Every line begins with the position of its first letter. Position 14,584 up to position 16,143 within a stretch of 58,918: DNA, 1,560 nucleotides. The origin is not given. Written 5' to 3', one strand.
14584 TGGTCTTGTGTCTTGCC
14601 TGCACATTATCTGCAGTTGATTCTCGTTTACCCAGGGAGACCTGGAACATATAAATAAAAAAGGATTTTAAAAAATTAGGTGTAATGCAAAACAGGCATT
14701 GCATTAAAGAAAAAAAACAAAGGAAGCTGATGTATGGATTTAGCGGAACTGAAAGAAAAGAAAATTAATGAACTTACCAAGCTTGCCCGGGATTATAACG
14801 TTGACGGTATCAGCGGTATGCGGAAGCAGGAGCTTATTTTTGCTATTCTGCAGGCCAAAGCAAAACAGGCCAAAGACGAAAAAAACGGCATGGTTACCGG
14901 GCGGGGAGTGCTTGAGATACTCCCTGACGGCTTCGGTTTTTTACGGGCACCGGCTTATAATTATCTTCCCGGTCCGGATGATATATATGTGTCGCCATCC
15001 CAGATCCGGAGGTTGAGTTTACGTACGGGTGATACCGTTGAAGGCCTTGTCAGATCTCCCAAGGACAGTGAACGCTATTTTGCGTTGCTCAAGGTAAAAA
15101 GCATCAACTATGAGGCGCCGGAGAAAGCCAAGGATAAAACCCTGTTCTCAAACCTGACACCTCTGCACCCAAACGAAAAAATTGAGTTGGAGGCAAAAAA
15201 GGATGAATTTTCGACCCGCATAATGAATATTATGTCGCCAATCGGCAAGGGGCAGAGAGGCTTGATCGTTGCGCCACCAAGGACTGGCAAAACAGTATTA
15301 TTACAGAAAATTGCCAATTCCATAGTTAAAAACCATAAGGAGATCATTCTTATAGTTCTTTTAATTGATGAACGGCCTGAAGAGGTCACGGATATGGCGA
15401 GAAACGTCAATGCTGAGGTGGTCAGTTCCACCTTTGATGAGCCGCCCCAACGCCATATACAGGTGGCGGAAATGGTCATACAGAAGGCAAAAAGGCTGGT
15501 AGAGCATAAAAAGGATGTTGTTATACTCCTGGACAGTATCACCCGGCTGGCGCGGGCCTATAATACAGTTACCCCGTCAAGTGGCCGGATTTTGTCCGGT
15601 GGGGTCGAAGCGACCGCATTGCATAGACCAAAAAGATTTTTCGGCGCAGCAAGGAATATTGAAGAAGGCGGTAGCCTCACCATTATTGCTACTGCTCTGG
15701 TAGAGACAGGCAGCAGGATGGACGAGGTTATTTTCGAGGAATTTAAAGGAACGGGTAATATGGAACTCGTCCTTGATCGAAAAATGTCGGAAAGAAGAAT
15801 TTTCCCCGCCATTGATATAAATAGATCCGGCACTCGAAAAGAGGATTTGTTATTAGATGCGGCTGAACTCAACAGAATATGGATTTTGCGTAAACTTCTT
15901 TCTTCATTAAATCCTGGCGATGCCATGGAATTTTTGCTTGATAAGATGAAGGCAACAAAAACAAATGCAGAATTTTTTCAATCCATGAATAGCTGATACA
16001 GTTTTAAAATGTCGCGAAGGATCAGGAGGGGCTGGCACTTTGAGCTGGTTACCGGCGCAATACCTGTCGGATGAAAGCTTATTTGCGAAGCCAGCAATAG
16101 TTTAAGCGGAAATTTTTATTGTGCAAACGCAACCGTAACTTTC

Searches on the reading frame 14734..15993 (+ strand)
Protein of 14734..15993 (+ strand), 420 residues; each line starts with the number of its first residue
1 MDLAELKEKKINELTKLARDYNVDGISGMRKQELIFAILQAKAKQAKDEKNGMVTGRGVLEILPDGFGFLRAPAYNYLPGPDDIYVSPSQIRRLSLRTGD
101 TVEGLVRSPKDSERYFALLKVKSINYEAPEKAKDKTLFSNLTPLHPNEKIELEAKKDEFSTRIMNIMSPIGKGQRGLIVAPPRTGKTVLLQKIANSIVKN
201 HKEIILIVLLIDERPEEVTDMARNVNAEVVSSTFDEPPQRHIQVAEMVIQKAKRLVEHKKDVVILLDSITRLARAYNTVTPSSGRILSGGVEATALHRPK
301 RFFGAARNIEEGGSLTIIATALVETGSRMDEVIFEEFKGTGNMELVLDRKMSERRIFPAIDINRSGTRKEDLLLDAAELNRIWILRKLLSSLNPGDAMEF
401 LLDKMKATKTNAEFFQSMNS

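Call 39: list_cluster_members(proteins=[window:14734-15993:+, window:16800-17864:+, window:31000-32196:-, window:18935-20188:+, window:24306-24725:+, window:24744-25160:+])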
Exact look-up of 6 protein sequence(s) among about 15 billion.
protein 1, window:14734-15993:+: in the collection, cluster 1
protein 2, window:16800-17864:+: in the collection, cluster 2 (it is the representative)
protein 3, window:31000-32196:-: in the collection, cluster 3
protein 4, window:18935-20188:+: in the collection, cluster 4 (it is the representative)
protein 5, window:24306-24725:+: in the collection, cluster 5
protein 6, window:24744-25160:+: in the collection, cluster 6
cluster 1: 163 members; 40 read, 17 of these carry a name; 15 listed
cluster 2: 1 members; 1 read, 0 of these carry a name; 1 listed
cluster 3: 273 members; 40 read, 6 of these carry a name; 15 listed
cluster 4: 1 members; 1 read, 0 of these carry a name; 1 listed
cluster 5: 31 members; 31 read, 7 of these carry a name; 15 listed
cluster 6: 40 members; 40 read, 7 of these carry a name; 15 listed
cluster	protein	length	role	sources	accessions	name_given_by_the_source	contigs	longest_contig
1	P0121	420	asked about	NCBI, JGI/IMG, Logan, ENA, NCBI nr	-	-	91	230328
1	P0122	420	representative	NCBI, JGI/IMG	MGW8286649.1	MAG: transcription termination factor Rho [Desulfobulbales bacterium]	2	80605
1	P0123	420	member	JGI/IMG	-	transcription termination factor Rho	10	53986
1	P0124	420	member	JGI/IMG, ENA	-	transcription termination factor Rho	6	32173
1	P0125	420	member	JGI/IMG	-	transcription termination factor Rho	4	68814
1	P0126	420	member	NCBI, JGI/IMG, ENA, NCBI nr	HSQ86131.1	MAG TPA: transcription termination factor Rho [Desulfobacterales bacterium] | transcription termination factor Rho | transcription termination factor Rho [Desulfobacterales bacterium]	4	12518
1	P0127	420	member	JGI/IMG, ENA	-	transcription termination factor Rho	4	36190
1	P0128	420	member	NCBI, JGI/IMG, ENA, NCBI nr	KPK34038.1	MAG: transcription termination factor Rho [Nitrospira bacterium SG8_35_1] | transcription termination factor Rho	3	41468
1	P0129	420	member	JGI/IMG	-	transcription termination factor Rho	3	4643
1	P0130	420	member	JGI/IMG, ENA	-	transcription termination factor Rho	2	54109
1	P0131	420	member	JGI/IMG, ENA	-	transcription termination factor Rho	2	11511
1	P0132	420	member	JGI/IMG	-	transcription termination factor Rho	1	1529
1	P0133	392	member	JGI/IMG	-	transcription termination factor Rho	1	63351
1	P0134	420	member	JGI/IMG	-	transcription termination factor Rho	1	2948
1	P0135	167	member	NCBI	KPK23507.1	MAG: transcription termination factor Rho, partial [Desulfobacterales bacterium SG8_35_2]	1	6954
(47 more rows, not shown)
